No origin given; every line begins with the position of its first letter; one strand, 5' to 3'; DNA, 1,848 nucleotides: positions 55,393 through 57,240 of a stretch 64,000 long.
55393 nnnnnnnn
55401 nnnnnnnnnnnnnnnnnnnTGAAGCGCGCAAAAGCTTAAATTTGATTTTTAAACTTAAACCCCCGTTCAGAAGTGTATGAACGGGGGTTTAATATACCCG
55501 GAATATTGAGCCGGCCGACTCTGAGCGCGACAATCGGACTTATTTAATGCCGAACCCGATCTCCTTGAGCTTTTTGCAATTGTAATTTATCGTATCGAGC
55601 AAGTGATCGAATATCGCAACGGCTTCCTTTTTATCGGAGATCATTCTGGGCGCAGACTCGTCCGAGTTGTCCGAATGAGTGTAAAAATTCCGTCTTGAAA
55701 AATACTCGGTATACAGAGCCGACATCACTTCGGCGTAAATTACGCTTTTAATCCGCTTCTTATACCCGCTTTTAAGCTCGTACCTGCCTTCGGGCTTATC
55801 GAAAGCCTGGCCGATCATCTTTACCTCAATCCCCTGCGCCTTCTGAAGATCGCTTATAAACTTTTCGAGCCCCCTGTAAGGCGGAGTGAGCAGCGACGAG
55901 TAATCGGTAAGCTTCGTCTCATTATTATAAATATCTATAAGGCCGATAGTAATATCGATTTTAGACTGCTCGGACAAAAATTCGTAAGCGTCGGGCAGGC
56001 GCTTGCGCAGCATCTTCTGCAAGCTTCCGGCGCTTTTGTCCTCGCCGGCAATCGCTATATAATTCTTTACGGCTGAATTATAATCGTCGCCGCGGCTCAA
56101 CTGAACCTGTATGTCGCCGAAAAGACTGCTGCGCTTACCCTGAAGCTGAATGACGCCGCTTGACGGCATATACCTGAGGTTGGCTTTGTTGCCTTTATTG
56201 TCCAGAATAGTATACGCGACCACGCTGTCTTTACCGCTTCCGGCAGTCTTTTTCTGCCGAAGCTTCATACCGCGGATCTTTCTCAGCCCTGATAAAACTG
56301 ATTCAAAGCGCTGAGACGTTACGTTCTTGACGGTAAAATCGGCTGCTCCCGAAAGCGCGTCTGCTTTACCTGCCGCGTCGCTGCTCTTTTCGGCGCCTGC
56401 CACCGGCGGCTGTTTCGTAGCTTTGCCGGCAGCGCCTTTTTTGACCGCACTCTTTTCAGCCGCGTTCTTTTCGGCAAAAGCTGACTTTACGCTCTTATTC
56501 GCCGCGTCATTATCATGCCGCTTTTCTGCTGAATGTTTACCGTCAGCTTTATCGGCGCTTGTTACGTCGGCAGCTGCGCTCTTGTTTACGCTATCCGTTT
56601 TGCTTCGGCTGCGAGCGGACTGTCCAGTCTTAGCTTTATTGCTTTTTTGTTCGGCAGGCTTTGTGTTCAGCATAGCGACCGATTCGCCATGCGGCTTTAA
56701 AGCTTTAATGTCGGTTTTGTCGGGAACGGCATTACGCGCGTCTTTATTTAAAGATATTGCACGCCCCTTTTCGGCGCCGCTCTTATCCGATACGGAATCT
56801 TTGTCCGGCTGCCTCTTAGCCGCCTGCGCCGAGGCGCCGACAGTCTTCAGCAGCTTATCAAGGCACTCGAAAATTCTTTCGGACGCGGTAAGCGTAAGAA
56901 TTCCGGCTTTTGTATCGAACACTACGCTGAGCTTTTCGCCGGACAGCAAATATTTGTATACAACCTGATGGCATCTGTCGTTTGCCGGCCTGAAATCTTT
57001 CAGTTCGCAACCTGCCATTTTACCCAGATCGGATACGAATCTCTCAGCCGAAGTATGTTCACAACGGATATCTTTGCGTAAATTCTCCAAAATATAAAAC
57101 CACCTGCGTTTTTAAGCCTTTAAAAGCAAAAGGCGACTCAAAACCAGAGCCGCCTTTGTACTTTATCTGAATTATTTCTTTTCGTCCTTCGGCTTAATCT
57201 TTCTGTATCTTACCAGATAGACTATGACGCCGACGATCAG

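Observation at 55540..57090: Orphan RnlA/LsoA-like HEPN RNase with a disordered insertion of about 170 aa and no adjacent antitoxin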

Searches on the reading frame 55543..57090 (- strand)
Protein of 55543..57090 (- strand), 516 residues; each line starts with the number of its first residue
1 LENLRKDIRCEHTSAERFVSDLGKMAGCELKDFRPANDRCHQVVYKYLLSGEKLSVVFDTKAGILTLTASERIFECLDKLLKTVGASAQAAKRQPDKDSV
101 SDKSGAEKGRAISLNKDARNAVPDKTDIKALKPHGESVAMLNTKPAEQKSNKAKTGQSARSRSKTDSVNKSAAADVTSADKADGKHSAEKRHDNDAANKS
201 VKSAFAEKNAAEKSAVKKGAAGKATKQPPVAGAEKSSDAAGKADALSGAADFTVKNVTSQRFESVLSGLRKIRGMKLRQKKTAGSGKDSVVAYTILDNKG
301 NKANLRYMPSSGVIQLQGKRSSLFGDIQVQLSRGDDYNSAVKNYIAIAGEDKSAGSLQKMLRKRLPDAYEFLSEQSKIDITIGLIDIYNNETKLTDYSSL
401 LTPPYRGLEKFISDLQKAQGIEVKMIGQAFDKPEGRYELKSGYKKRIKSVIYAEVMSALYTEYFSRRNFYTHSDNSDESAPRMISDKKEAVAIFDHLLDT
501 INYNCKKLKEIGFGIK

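Call 3: search_protein_families(library=pfam, proteins=[window:55543-57090:-], max_evalue=10)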
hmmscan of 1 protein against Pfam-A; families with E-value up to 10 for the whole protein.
window:55543-57090:- (516 aa): 3 families
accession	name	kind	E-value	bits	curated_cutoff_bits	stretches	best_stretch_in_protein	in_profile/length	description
PF19034.5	RnlA-toxin_DBD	-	5.7e-09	36.8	27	1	357-473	5-124/125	RNase LS, bacterial toxin DBD domain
PF06688.16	DUF1187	-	0.011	16.5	20.7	1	470-509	20-59/61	Protein of unknown function (DUF1187)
PF18869.6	HEPN_RnaseLS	-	0.04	14.7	29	1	390-423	21-54/124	RnaseLS-like HEPN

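Call 4: search_protein_families(library=ncbifam, proteins=[window:55543-57090:-], max_evalue=10)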
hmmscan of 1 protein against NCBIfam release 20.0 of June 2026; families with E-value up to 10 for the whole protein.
window:55543-57090:- (516 aa): 4 families
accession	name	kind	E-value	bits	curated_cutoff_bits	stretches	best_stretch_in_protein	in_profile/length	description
NF007283.0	PRK09750.1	subfamily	0.053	13.7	92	1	480-509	33-62/67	hypothetical protein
NF010391.0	PRK13818.1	equivalog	0.086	13.1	206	1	378-459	30-107/121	ribosome-binding factor A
NF005846.3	PRK07764.1-6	equivalog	2.7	6.9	625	1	73-263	371-559/628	DNA polymerase III subunit gamma and tau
NF005423.0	PRK07003.1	equivalog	5.5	5.2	1260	1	87-246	366-574/831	DNA polymerase III subunit gamma/tau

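Call 5: search_protein_families(library=padloc, proteins=[window:55543-57090:-], max_evalue=10)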
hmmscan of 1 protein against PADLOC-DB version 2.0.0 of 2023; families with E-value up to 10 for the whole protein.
window:55543-57090:- (516 aa): 1 family
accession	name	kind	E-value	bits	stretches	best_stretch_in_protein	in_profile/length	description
PDLC01680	Cas13-ApeA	-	0.029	12.3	1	458-501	125-165/175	Cas13-ApeA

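Call 6: search_solved_structures(query=window:55543-57090:-, max_evalue=10, show_alignments=3)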
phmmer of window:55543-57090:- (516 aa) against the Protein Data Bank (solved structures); distinct sequences matched with E-value up to 10: 0.

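Call 7: find_homologous_proteins(query=window:55543-57090:-, max_evalue=0.001)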
Query window:55543-57090:- (516 aa): 95 proteins with E <= 0.001 among 8000 candidates.
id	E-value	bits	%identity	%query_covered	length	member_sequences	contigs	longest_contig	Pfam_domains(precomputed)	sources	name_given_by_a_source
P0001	0.0e+0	1106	100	100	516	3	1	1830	PF19034.6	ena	-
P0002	1.1e-161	557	51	100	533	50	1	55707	PF19034.6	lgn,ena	-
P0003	1.4e-150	521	57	74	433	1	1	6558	PF19034.6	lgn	-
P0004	9.8e-131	455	48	100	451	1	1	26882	PF19034.6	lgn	-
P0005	1.4e-127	445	74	52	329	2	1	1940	PF19034.6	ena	-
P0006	1.0e-126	442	45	100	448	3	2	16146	PF19034.6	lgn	-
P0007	1.1e-124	435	45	100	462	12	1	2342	PF19034.6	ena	-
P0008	6.0e-106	373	58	53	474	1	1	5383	-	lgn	-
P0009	8.7e-102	360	41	100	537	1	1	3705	PF19034.6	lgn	-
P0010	9.0e-102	360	39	99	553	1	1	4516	PF19034.6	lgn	-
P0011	2.4e-101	358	42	98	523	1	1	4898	PF19034.6,PF15935.12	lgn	-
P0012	7.6e-99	350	41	100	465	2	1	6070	PF19034.6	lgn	-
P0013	7.4e-98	347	42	98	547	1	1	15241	PF19034.6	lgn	-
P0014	6.7e-96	340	46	69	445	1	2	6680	-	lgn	-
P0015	1.7e-95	339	33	14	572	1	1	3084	PF19034.6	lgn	-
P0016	2.5e-94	335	48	62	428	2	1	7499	PF19034.6,PF15935.12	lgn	-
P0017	4.5e-94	334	38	100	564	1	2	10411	PF19034.6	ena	-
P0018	4.4e-93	331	54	53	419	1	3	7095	PF19034.6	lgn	-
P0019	6.7e-93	330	41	99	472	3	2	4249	PF19034.6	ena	-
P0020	6.7e-93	330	49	62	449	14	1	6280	PF19034.6,PF15935.12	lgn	-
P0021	6.4e-91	324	54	51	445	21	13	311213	PF19034.6,PF15935.12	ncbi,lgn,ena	-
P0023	2.8e-90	322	40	99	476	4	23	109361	PF19034.6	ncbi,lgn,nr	ncbi:MAG: hypothetical protein HFK09_07500 [Clostridia bacterium]|nr:hypothetical protein [Clostridi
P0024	5.9e-90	321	40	99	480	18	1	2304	PF19034.6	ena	-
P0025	1.9e-88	316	51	56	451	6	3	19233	PF19034.6,PF15935.12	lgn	-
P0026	2.3e-88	315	39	97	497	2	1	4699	PF19034.6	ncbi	-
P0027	6.6e-85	304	53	51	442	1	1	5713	PF19034.6,PF15935.12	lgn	-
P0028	6.7e-85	304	49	55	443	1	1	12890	PF19034.6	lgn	-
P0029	4.5e-84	301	39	94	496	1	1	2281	PF19034.6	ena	-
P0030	1.1e-83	300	39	94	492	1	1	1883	PF19034.6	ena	-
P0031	2.1e-83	299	50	58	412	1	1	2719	PF19034.6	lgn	-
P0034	3.4e-80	289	35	100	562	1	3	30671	PF19034.6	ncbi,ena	-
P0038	2.4e-79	286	54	51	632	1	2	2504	PF19034.6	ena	-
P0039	3.3e-79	285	35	100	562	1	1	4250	PF19034.6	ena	-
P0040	3.3e-78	282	35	98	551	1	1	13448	PF19034.6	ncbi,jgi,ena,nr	ncbi:MAG: hypothetical protein FWE84_03590 [Firmicutes bacterium]|nr:hypothetical protein [Bacillota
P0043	3.1e-77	279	41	79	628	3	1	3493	PF19034.6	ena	-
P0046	5.1e-77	278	48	51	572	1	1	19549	PF19034.6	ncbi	-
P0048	6.1e-77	278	47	58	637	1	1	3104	PF19034.6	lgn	-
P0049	7.6e-77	278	66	32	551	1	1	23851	PF19034.6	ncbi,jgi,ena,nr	ncbi:MAG: hypothetical protein FWD58_02375 [Firmicutes bacterium]|nr:hypothetical protein [Bacillota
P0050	8.1e-77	277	41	69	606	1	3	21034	PF19034.6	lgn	-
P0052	1.7e-76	276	47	58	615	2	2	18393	PF19034.6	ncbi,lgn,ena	-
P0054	2.2e-76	276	46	57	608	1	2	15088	PF19034.6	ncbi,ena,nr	ncbi:MAG: hypothetical protein K2I75_07410 [Clostridiales bacterium]|nr:hypothetical protein [Clostr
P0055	3.2e-76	275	46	56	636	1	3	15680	PF19034.6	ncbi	-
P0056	5.0e-76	275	50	51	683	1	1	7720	PF19034.6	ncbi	-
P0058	1.7e-75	273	54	45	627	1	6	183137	PF19034.6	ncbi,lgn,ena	-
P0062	1.8e-74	270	41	74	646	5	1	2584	PF19034.6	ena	-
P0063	3.2e-74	269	50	51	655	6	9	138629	PF19034.6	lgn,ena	-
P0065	8.2e-74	267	49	51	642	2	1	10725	PF19034.6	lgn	-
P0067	1.3e-73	267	49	51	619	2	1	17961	PF19034.6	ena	-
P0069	1.4e-73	267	47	56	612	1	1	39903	PF19034.6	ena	-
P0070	1.4e-73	267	43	64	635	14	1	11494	PF19034.6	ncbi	-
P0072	3.1e-73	266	39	79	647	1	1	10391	PF19034.6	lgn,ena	-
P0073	7.3e-73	264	50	51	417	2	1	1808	PF19034.6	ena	-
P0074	7.8e-73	264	33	100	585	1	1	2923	PF19034.6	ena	-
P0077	1.1e-71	261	48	51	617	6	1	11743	PF19034.6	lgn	-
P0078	1.3e-71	260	54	45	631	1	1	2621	PF19034.6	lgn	-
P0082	1.5e-70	257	45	57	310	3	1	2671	PF19034.6,PF15935.12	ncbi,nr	ncbi:MAG: hypothetical protein FWC82_04065, partial [Firmicutes bacterium]|nr:hypothetical protein [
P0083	2.8e-70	256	53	43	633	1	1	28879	PF19034.6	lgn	-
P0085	8.7e-70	254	45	57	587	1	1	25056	PF19034.6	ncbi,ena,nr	ncbi:MAG: type II toxin-antitoxin system RnlA family toxin [Clostridiales bacterium]|nr:type II toxi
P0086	1.1e-69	254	47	51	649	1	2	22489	PF19034.6,PF15935.12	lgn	-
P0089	1.4e-67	247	58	41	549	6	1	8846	PF19034.6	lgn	-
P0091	2.7e-66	243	34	97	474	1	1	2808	PF19034.6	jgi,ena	-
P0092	2.7e-64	236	44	56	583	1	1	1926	PF19034.6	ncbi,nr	ncbi:MAG: hypothetical protein K2O39_02270, partial [Clostridiales bacterium]|nr:hypothetical protei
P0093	7.2e-60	222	61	30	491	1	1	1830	PF19034.6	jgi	-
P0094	3.3e-53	200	58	31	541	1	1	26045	PF19034.6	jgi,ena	-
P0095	6.7e-48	182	59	30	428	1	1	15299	PF19034.6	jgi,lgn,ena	-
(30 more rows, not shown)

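Call 10: find_related_loci(query=A1, collection=genome_contigs, flank=6000)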
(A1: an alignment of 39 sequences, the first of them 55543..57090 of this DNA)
Query A1 (516 aa) in genome_contigs; peptide patterns used: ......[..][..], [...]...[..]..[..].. (x = any residue, [..] = any of these).
181 stretches matched a pattern; 104 encode a relative of the query (tblastn E <= 1e-3); the best 80 are kept; 80 distinct loci.
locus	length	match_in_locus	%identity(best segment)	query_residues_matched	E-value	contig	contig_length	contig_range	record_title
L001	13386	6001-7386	45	1-515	8e-134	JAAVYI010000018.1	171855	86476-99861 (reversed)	MAG: Clostridia bacterium isolate ABMPRH_98_1 k141_593592, whole genome shotgun sequence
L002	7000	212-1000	75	253-515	1e-132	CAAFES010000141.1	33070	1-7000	MAG TPA_asm: Clostridia bacterium, isolate HGM11386, WGS project CAAFES010000000 data, contig: SRS104400_73_k99_145505,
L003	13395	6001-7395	40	4-516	6e-98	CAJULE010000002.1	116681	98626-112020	MAG TPA_asm: uncultured Christensenellaceae bacterium isolate MGBC157735 genome assembly, contig: MGBC157735.2, whole ge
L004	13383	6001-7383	40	4-516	4e-96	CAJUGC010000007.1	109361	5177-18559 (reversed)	MAG TPA_asm: uncultured Christensenella sp. isolate MGBC137892 genome assembly, contig: MGBC137892.7, whole genome shotg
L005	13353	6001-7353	37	1-516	5e-94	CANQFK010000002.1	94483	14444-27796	MAG: uncultured Clostridia bacterium isolate Lapin-001__bin62 genome assembly, contig: Lapin-001__NODE_335_length_94483_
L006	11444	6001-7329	39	3-516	4e-93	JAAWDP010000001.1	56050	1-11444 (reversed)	MAG: Clostridia bacterium isolate ABMPRH_118_0 k141_369430, whole genome shotgun sequence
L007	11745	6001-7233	48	10-514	3e-92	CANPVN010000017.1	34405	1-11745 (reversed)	MAG: uncultured Clostridia bacterium isolate Lapin-001__bin17 genome assembly, contig: Lapin-001__NODE_1579_length_34405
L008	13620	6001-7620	37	10-515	1e-91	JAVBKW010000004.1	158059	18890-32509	MAG: Eubacteriales bacterium isolate EPI_MAG_00007 c_000000027854, whole genome shotgun sequence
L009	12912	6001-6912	51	227-515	1e-90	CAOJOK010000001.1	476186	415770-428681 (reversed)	MAG TPA_asm: uncultured Clostridia bacterium isolate SRR15730533_bin.94_metawrap_v1.3_MAG genome assembly, contig: NODE.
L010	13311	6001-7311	54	3-516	6e-91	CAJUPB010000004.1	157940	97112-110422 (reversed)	MAG TPA_asm: uncultured Christensenellaceae bacterium isolate MGBC164958 genome assembly, contig: MGBC164958.4, whole ge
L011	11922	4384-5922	35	9-516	1e-89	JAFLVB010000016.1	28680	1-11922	MAG: Clostridiales bacterium isolate HAN094 Seq16, whole genome shotgun sequence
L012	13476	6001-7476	37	9-515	4e-89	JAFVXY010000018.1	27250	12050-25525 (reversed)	MAG: Clostridia bacterium isolate RGIG5496 Sheep_Colon.Co__c3029820, whole genome shotgun sequence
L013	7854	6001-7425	37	10-516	2e-88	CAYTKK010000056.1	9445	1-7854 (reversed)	MAG TPA_asm: uncultured Lachnospiraceae bacterium isolate SRP225648_co1_671 genome assembly, contig: NODE_18686_length_9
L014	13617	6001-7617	36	1-515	9e-88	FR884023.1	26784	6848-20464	Firmicutes bacterium CAG:552 genomic scaffold, scf61, whole genome shotgun sequence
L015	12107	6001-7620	35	10-515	5e-86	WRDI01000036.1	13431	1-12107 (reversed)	MAG: Bacillota bacterium isolate Lab288P3bin202 Ga0123353_10009511, whole genome shotgun sequence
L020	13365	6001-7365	38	9-515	4e-85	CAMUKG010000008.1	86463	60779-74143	MAG TPA_asm: uncultured Clostridia bacterium isolate SRR14038233_bin.99_metawrap_v1.3_MAG genome assembly, contig: NODE.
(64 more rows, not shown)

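Call 20: predict_structure(alignment_id=A1)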
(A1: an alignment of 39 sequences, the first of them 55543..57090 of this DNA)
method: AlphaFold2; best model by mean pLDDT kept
length: 516 residues; sequences in the alignment: 39
mean_pLDDT: 76.1   pTM: 0.46
mean pLDDT of the five models: 76.1, 75.4, 74.8, 72.3, 72.1
residues with pLDDT >= 90: 238; 70-90: 96; 50-70: 57; < 50: 125
segments of 3 or more residues with pLDDT < 50: 94-119, 134-154, 156-173, 175-181, 194-219, 232-248
pLDDT, mean of each block of 10 residues (from residue 1): 89 94 95 94 97 96 96 93 75 44 41 44 49 45 38 46 44 48 52 47 44 47 54 45 45 87 89 91 81 94 93 91 86 74 85 93 97 94 94 90 95 95 91 90 93 96 81 54 85 97 97 91
secondary structure, 60 per line:
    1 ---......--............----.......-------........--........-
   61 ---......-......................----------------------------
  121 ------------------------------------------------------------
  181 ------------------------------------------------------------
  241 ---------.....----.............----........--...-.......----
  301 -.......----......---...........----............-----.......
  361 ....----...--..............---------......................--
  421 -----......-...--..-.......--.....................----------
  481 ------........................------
elements in order: E4-9 H12-23 E28-34 E42-49 E52-59 E64-69 H71-92 E250-254 H259-271 E276-283 E290-296 E302-308 E313-318 H322-332 H337-348 H354-364 H374-387 H397-418 H426-429 H441-447 H450-470 H487-510

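Call 23: fold_search(model_id=the predicted structure, library=pdb)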
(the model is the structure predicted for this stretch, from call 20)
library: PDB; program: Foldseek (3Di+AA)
matches with E <= 10: 1057; with E <= 0.001: 10
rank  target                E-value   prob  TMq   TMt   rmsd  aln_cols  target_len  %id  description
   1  7aex                  3.8e-13  1.00  0.30  0.50   7.9       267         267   20  NRD-HEPN domains (N-terminal truncation) of Escherichia coli RnlA endoribonuclease (released 2021-06-09)
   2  6y2p_B                1.2e-12  1.00  0.27  0.39  17.1       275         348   18  Escherichia coli RnlA-RnlB Toxin-Antitoxin System. (released 2021-04-14)
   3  6y2p_A                4.3e-12  1.00  0.27  0.39  21.5       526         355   12  Escherichia coli RnlA-RnlB Toxin-Antitoxin System. (released 2021-04-14)
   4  4i8o_A                5.0e-11  1.00  0.28  0.39  14.1       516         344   11  Crystal structure of the toxin RnlA from Escherichia coli (released 2013-10-23)
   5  6y2s_B                2.0e-10  1.00  0.29  0.39   7.8       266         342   18  Escherichia coli R318A RnlA endoribonuclease (single alanine mutant of RnlA) (released 2021-03-31)
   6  6y2q_A                2.4e-10  1.00  0.28  0.37  14.2       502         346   11  Escherichia coli RnlA endoribonuclease (released 2021-05-12)
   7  5hy3_A                4.4e-10  1.00  0.33  0.62   7.8       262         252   19  Crystal structure of Escherichia coli toxin LsoA in complex with T4 phage antitoxin Dmd (released 2016-06-22)
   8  6y2r_B                9.1e-10  1.00  0.28  0.39   8.7       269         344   18  Escherichia coli R255A RnlA endoribonuclease (single alanine mutant of RnlA) (released 2021-05-12)
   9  6y2s_A                9.1e-10  1.00  0.29  0.39   8.6       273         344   18  Escherichia coli R318A RnlA endoribonuclease (single alanine mutant of RnlA) (released 2021-03-31)
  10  6y2r_A                1.4e-09  1.00  0.28  0.37  14.3       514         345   12  Escherichia coli R255A RnlA endoribonuclease (single alanine mutant of RnlA) (released 2021-05-12)
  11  6eqt_B                4.0e-02  0.99  0.12  0.26   4.7       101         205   11  CRYSTAL STRUCTURE OF THE HUMAN KINETOCHORE PROTEIN CENP-N (released 2018-01-17)
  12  6qld_N                4.4e-02  1.00  0.13  0.17   4.7        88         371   17  Structure of inner kinetochore CCAN-Cenp-A complex (released 2019-10-02)
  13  8ow1_N                4.4e-02  0.99  0.13  0.17   4.8        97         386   14  Cryo-EM structure of the yeast Inner kinetochore bound to a CENP-A nucleosome. (released 2023-08-09)
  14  7qoo_N                5.2e-02  0.91  0.12  0.18  13.7       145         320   10  Structure of the human inner kinetochore CCAN complex (released 2022-06-08)
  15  4eeb_A                6.1e-02  0.21  0.09  0.13  18.4       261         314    9  CorA coiled-coil mutant under Mg2+ absence (released 2012-11-14)
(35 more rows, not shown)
